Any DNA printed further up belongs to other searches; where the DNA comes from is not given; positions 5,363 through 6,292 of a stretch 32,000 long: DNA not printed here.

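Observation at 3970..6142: Three-gene operon: CHAT-TPR caspase-like protease translationally coupled to a VapB-like / PIN (VapC) pair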

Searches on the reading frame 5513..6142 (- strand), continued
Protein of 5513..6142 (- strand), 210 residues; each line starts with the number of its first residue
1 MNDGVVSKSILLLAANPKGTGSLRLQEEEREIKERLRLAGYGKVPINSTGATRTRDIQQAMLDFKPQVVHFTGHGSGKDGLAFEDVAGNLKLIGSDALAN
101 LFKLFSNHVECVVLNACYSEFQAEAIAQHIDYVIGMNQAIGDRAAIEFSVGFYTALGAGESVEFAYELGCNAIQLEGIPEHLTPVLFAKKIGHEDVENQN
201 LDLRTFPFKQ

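Call 74: search_protein_families(library=padloc, proteins=[L012:3686-4903:+, L006:5001-6371:+], max_evalue=0.001)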
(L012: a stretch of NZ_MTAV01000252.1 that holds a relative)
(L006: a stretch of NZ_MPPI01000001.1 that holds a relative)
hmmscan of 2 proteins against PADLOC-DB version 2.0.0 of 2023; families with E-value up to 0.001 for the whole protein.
L012:3686-4903:+ (405 aa): 8 families
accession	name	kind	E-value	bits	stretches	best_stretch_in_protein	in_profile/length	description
PDLC00378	SduA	-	5e-20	70.2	1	204-397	5-189/287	DUF4263 domain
PDLC02988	chat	-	3.1e-19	67.5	1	6-173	8-157/455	-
PDLC00386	SduA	-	3.4e-17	60.7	1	240-402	114-263/268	DUF4263 domain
PDLC00389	SduA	-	4e-13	47.7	1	222-324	227-320/383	DUF4263 domain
PDLC00387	SduA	-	3.3e-10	37.1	1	226-318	399-483/546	DUF4263 domain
PDLC00395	SduA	-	1.4e-08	32.8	1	231-313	29-111/212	DUF4263 domain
PDLC00398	SduA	-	2.3e-08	31.7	1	258-320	82-144/289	DUF4263 domain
PDLC00403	SduA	-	2.8e-06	24.8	1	222-328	179-285/360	DUF4263 domain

L006:5001-6371:+ (456 aa): 2 families
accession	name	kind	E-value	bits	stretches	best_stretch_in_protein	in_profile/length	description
PDLC02988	chat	-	2.4e-19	67.8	1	8-174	10-158/455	-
PDLC02016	SAVED_CHAT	-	0.00011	19.2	1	51-161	334-445/498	-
